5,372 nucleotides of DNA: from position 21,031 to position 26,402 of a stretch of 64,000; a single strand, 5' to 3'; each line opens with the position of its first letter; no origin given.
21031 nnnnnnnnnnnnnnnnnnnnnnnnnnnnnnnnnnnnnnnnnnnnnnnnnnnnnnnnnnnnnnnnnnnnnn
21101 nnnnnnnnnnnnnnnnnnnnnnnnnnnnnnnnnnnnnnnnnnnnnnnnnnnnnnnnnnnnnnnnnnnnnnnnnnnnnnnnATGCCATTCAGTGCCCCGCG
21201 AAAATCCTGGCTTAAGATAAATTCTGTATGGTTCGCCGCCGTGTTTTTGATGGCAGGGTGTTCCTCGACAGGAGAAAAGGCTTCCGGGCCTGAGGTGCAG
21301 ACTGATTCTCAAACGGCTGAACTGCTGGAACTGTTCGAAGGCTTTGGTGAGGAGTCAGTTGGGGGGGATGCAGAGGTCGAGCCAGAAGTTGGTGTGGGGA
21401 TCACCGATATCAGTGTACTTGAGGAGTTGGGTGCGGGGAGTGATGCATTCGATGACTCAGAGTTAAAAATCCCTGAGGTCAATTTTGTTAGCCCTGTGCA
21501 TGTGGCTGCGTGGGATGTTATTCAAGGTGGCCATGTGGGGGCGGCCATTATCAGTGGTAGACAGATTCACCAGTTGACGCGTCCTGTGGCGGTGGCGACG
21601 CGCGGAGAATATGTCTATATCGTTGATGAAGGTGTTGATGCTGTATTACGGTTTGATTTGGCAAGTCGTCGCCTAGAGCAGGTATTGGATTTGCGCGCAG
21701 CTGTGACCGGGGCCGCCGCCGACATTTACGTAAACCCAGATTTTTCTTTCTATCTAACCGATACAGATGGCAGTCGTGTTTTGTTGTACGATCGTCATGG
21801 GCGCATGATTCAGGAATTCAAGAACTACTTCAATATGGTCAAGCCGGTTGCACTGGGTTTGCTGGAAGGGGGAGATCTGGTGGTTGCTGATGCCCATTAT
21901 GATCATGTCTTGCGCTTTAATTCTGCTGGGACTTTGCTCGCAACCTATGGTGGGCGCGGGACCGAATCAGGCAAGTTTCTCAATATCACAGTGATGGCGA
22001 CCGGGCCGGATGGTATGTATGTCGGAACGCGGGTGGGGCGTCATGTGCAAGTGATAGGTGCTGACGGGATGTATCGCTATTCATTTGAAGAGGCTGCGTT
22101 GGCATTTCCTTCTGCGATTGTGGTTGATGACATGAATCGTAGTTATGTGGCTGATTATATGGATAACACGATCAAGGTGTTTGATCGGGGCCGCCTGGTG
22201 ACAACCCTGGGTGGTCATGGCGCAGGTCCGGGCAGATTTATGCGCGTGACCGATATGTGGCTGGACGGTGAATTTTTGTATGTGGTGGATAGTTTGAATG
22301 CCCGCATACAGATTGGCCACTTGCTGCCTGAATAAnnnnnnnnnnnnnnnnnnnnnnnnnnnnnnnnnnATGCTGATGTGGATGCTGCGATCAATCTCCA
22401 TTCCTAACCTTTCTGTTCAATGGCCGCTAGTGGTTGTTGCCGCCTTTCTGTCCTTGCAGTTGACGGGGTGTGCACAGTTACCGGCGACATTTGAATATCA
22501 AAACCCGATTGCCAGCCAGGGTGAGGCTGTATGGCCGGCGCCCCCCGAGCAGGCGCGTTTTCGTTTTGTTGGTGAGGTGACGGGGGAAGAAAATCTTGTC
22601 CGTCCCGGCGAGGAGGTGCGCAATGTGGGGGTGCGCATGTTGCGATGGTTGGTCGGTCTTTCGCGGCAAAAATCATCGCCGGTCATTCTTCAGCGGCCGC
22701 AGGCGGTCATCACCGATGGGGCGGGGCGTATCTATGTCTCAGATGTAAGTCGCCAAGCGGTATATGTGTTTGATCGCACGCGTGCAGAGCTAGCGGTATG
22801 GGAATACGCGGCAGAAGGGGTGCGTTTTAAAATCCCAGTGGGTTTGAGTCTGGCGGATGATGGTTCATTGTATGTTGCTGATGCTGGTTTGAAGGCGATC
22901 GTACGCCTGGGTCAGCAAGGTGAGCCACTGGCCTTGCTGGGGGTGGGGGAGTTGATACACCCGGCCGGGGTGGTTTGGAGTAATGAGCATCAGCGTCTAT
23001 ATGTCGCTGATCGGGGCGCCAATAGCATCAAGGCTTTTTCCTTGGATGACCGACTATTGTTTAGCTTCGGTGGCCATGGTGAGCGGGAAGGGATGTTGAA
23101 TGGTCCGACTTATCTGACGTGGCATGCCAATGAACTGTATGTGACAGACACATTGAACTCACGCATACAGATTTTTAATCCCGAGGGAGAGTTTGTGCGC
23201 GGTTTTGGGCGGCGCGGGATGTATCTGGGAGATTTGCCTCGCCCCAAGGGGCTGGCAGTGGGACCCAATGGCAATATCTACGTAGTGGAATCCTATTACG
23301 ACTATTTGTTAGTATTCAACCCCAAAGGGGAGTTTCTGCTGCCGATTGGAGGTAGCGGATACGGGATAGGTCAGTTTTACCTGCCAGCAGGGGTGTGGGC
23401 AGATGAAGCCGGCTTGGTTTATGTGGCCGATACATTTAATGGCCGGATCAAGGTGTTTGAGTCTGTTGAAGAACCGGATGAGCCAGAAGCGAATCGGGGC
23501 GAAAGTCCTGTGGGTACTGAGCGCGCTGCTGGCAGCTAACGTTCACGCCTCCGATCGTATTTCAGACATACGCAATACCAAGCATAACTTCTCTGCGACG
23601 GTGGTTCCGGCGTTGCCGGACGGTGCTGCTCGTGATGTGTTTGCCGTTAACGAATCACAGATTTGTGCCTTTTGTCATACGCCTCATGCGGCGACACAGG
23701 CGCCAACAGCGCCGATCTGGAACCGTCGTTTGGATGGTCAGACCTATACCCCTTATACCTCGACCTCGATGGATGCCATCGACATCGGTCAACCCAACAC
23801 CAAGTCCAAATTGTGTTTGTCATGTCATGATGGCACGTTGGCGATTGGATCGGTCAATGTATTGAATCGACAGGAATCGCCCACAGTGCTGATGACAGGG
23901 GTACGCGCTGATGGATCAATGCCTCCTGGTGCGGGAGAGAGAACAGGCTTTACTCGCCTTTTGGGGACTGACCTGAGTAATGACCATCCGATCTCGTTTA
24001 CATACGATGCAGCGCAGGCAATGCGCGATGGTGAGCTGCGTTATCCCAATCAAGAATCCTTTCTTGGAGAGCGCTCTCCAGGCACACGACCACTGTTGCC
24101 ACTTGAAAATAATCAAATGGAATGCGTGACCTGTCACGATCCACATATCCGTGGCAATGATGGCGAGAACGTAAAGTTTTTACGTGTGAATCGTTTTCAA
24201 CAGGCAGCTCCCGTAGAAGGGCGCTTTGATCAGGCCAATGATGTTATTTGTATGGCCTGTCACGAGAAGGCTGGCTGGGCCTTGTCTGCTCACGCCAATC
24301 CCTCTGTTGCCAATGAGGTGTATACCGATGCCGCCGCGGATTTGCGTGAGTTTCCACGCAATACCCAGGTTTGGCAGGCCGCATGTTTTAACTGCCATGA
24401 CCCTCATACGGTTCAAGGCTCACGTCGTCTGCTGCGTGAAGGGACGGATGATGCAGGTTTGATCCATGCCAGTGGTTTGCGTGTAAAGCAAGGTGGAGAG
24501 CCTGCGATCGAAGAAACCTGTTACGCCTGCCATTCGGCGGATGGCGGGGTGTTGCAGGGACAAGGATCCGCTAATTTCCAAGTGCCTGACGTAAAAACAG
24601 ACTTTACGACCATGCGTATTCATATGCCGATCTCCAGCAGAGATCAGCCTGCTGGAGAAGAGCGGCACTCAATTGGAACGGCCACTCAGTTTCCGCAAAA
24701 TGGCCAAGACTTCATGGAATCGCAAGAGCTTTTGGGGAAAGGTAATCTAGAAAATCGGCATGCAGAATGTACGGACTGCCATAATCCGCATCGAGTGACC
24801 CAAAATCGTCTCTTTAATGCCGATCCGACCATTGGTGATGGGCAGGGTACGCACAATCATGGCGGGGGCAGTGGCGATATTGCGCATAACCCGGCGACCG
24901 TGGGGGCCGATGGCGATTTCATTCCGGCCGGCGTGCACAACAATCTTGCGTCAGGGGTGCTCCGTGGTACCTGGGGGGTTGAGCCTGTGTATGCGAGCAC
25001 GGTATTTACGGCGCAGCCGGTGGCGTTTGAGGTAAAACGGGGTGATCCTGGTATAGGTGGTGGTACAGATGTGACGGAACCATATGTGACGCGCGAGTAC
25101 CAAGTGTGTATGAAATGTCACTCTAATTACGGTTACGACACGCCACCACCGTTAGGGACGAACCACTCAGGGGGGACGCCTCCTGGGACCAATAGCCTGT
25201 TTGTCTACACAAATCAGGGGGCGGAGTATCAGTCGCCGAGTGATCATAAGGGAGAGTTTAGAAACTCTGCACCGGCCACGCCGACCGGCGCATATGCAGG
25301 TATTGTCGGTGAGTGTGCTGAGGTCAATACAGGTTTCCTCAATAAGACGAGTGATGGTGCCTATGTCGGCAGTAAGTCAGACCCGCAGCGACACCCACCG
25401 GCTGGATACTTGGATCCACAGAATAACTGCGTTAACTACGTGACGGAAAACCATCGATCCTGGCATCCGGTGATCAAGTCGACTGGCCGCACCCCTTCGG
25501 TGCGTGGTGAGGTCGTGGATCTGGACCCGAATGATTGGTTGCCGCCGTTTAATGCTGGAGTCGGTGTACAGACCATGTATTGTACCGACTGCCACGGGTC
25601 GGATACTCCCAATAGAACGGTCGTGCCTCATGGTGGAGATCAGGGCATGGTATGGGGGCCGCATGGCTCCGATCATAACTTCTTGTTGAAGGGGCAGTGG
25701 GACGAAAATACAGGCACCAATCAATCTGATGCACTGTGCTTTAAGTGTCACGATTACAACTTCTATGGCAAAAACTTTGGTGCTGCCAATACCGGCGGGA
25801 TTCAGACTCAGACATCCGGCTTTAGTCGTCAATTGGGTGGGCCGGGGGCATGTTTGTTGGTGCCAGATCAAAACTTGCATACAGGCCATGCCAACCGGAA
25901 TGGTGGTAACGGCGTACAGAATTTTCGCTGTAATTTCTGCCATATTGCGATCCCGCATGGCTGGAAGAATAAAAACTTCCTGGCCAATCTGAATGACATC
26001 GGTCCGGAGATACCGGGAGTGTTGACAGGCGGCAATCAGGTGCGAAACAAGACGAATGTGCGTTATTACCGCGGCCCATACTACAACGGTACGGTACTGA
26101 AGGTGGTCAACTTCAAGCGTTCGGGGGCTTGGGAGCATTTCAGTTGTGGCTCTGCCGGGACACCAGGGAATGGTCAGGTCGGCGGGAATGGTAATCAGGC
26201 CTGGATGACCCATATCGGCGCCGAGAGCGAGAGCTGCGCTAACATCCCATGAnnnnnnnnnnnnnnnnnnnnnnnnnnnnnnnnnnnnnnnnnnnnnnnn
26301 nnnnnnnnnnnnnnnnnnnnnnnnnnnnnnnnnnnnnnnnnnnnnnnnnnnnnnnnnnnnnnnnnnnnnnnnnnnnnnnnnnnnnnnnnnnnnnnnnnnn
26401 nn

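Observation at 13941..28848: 13-gene multihaem-cytochrome / beta-barrel / cupredoxin / NHL / CcsBA cluster: candidate uncharacterised envelope electron-transfer system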

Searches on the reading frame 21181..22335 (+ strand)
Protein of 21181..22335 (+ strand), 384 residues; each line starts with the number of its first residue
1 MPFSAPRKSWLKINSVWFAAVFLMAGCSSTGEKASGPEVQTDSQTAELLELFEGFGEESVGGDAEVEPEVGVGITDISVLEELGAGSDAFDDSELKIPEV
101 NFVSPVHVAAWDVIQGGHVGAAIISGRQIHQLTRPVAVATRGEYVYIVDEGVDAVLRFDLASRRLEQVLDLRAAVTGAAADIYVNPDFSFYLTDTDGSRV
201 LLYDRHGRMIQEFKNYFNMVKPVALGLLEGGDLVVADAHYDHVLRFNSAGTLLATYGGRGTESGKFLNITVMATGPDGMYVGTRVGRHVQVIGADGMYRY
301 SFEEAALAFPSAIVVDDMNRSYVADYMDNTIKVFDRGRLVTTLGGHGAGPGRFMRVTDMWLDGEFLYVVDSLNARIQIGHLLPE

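Call 4: search_protein_families(library=pfam, proteins=[window:21181-22335:+], max_evalue=0.01)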
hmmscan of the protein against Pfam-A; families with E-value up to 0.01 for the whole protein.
window:21181-22335:+ (384 aa): 2 families
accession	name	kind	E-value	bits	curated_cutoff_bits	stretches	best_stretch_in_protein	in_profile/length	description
PF17170.10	DUF5128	-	8.3e-08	32.2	22.9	1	311-375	47-113/321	6-bladed beta-propeller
PF01436.27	NHL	-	7e-07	29.4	20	0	307-334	1-28/28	NHL repeat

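Call 63: search_protein_families(library=ncbifam, proteins=[window:21181-22335:+], max_evalue=0.001)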
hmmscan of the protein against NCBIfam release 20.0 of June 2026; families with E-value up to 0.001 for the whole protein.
window:21181-22335:+ (384 aa): 1 family
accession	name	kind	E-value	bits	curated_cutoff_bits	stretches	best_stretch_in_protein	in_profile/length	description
NF035926.1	scyF_NHL_VPEP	equivalog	1.6e-20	73.6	350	2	189-344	115-284/376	scytonemin biosynthesis PEP-CTERM protein ScyF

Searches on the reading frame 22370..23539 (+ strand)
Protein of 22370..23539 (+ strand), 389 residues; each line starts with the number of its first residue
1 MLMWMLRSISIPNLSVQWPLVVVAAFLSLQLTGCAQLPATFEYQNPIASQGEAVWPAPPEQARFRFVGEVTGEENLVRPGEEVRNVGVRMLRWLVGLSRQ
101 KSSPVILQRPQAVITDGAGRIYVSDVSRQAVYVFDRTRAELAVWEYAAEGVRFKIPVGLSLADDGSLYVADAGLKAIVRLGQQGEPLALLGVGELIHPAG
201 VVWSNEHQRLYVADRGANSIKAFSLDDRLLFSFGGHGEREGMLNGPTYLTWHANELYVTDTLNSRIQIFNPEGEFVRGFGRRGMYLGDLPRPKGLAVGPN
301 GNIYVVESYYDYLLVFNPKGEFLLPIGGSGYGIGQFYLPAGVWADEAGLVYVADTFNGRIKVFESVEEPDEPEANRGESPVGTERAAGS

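Call 4: search_protein_families(library=pfam, proteins=[window:22370-23539:+], max_evalue=0.01)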
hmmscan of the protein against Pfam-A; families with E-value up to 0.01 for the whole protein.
window:22370-23539:+ (389 aa): 5 families
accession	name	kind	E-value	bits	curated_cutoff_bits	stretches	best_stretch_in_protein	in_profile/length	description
PF01436.27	NHL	-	1.9e-23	81.7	20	1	336-363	1-28/28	NHL repeat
PF17170.10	DUF5128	-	3.5e-13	49.9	22.9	2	300-363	53-117/321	6-bladed beta-propeller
PF08450.18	SGL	-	1.1e-08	35.5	26.3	0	194-227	132-165/246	SMP-30/Gluconolactonase/LRE-like region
PF25021.1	TEN_NHL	-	4.5e-06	26.3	27.1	0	148-220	25-96/357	Teneurin NHL domain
PF01731.26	Arylesterase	-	0.0069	17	21.3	0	195-222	53-80/86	Arylesterase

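Call 63: search_protein_families(library=ncbifam, proteins=[window:22370-23539:+], max_evalue=0.001)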
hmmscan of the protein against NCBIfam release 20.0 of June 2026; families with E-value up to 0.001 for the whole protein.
window:22370-23539:+ (389 aa): 3 families
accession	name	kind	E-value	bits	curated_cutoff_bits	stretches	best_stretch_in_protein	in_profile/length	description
NF035926.1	scyF_NHL_VPEP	equivalog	6.5e-41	140.7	350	2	114-281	109-285/376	scytonemin biosynthesis PEP-CTERM protein ScyF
NF033206.1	ScyE_fam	subfamily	5.6e-09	36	80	0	249-307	258-319/333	ScyD/ScyE family protein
NF047780.1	LIC12708_fam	subfamily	6.6e-05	21.9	150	0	261-321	153-215/391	LIC_12708 family protein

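Call 79: search_solved_structures(query=window:22370-23539:+, max_evalue=0.001)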
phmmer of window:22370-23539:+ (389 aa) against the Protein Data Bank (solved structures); distinct sequences matched with E-value up to 0.001: 53.
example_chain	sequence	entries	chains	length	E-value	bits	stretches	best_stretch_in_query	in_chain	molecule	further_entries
7qrx_A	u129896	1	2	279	5.4e-46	160.7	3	207-365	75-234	E3 ubiquitin-protein ligase TRIM71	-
9jur_A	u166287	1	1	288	1.2e-45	159.5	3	198-365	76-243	E3 ubiquitin-protein ligase TRIM71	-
8j72_A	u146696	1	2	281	2.8e-44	155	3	193-364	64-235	E3 ubiquitin-protein ligase TRIM71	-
6d69_A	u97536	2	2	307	1.2e-40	143.1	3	228-365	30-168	NHL Repeat Region of D. melanogaster Thin | Thin, isoform D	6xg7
6fpt_A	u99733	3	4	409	3.2e-38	135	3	193-364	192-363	E3 ubiquitin-protein ligase TRIM71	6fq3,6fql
7qrw_A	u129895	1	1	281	6.2e-37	130.8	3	190-363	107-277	Isoform 4 of Tripartite motif-containing protein 3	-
7b96_A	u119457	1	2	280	1e-35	126.8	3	190-364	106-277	Isoform 2 of Tripartite motif-containing protein 2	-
7qrv_A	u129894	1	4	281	1.7e-35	126.1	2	190-364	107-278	Tripartite motif-containing protein 2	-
7b2r_A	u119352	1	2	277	2.4e-31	112.4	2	190-363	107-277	Tripartite motif-containing protein 2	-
1q7f_A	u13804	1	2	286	3.6e-17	65.8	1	193-329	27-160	brain tumor CG10719-PA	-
4zlr_A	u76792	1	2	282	4.4e-17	65.5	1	193-329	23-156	Brain tumor protein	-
5ex7_A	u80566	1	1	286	4.7e-17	65.4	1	193-329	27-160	Brain tumor protein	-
3wwa_A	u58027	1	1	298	5.5e-12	48.7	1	96-360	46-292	Pizza7H protein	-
7nyq_A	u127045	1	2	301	1.1e-11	47.6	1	208-323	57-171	Meiotic P26, isoform C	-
6qsd_A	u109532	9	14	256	1.6e-11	47.1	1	107-360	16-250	Pizza6S | Pizza6-S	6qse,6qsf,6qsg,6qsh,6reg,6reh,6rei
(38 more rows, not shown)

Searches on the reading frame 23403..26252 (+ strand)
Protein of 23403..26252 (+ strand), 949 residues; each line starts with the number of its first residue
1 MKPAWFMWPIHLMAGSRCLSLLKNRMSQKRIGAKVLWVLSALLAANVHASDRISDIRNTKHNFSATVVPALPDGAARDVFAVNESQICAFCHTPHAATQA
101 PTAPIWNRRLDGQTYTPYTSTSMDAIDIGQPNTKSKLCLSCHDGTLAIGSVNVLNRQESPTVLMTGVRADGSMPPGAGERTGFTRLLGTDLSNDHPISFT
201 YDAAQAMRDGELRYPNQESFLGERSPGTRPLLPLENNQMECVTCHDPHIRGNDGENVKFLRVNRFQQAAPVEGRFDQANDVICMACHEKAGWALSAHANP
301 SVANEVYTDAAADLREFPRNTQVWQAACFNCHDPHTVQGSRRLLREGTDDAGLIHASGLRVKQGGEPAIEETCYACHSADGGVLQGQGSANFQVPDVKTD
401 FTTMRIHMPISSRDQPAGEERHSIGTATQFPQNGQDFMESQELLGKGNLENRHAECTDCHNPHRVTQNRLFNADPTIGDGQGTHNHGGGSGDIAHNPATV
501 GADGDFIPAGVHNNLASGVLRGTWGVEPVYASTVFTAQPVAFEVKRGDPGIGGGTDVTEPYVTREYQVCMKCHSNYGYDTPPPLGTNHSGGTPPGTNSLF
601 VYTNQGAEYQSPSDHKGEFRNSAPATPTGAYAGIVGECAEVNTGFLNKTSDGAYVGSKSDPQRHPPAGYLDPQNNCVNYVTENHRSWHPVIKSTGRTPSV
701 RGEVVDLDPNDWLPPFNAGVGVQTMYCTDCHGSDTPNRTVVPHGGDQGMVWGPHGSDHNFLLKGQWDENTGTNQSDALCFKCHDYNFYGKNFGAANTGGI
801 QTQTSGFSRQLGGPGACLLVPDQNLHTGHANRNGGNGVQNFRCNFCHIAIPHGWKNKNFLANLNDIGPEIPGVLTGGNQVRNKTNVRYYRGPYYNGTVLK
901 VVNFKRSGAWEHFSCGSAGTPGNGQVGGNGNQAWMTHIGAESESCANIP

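Call 4: search_protein_families(library=pfam, proteins=[window:23403-26252:+], max_evalue=0.01)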
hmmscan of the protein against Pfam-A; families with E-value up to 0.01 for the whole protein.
window:23403-26252:+ (949 aa): 4 families
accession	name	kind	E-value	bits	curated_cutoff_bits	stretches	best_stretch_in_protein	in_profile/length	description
PF09699.15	Paired_CXXCH_1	-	2.1e-23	82.1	20.6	2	722-784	4-37/41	Doubled CXXCH motif (Paired_CXXCH_1)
PF22113.1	Mtrc-MtrF_II-IV_dom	-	2.9e-12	46.9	30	2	234-337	77-168/176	Outer membrane cytochrome MtrC/MtrF-like, domains II/IV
PF14522.11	Cytochrome_C7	-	6.9e-12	45.5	24.8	0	236-290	11-51/67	Cytochrome c7 and related cytochrome c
PF13442.11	Cytochrome_CBB3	-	0.00048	20.8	27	0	321-337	7-23/68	Cytochrome C oxidase, cbb3-type, subunit III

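Call 12: find_homologous_proteins(query=window:23478-26252:+, max_evalue=0.00001)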
Query window:23478-26252:+ (924 aa): 7039 proteins with E <= 0.00001 among 8000 candidates; the best 120 are listed.
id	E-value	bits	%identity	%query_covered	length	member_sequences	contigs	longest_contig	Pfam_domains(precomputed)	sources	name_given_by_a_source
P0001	0.0e+0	1404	68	99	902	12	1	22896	PF09699.16,PF14522.12,PF22113.2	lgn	-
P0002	0.0e+0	1398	67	100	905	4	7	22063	PF09699.16,PF14522.12,PF22113.2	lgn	-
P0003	0.0e+0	1394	67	97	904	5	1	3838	PF09699.16,PF14522.12,PF22113.2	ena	-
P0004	0.0e+0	1385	68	97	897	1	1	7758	PF09699.16,PF14537.12,PF14522.12,PF22113.2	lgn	-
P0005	0.0e+0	1380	67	99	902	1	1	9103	PF09699.16,PF14537.12,PF14522.12,PF22113.2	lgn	-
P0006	0.0e+0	1379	67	98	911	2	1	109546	PF09699.16,PF14522.12,PF22113.2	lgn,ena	-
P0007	0.0e+0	1377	66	99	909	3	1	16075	PF09699.16,PF14537.12,PF14522.12,PF22113.2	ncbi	-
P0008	0.0e+0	1376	66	99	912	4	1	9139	PF09699.16,PF14537.12,PF14522.12,PF22113.2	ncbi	-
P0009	0.0e+0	1372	67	97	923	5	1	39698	PF09699.16,PF14522.12,PF22113.2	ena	-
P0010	0.0e+0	1369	66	100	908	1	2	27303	PF09699.16,PF14522.12,PF22113.2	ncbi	-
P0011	0.0e+0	1368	66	97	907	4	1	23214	PF09699.16,PF14522.12,PF22113.2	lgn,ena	-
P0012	0.0e+0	1361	67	97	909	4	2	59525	PF09699.16,PF14522.12,PF22113.2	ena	-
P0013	0.0e+0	1352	65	97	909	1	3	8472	PF09699.16,PF14522.12,PF22113.2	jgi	jgi:hypothetical protein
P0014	0.0e+0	1345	67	97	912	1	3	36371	PF09699.16,PF14522.12,PF22113.2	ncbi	-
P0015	0.0e+0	1344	65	98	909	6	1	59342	PF09699.16,PF14537.12,PF13442.12,PF14522.12,PF22113.2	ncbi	-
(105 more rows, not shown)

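Call 19: search_solved_structures(query=window:23478-26252:+, max_evalue=0.01, show_alignments=1)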
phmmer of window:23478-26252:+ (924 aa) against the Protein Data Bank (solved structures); distinct sequences matched with E-value up to 0.01: 2.
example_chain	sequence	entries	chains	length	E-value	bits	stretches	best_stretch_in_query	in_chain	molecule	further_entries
7tfs_A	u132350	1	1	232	2.1e-20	75.8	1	9-224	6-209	Cytochrome c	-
9yuq_N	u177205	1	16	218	3e-16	62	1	13-229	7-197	Putative multiheme cytochrome c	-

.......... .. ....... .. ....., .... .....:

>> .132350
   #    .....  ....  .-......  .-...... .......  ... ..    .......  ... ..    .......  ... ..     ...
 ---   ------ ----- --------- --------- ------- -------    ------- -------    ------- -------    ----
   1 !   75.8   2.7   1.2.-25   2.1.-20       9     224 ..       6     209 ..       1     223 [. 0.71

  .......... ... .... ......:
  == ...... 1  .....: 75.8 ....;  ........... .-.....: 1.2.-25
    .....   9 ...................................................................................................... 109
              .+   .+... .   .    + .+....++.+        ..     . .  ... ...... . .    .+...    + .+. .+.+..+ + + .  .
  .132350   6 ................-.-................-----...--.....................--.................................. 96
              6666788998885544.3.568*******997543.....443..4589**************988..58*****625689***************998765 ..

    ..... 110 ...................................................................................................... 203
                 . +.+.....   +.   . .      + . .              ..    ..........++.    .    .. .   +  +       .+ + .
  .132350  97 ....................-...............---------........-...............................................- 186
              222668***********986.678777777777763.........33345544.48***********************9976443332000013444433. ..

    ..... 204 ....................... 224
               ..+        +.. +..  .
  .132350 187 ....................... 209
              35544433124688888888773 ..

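Call 63: search_protein_families(library=ncbifam, proteins=[window:23478-26252:+], max_evalue=0.001)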
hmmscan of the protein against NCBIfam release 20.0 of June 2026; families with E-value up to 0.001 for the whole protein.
window:23478-26252:+ (924 aa): 4 families
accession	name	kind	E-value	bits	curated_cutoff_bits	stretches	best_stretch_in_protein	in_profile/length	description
TIGR01905.1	paired_CXXCH_1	subfamily_domain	5.8e-15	54.9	25.2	0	428-449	6-27/41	doubled CXXCH domain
TIGR03508.1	decahem_SO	subfamily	3.6e-11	43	192.2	1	249-358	88-202/258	DmsE family decaheme c-type cytochrome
NF041028.1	decahem_GSU2203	exception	3.1e-06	26.6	325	0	252-358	122-235/317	GSU2203 family decaheme c-type cytochrome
TIGR03153.1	cytochr_NrfH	equivalog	0.00057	20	134.2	0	426-449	50-73/138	cytochrome c nitrite reductase small subunit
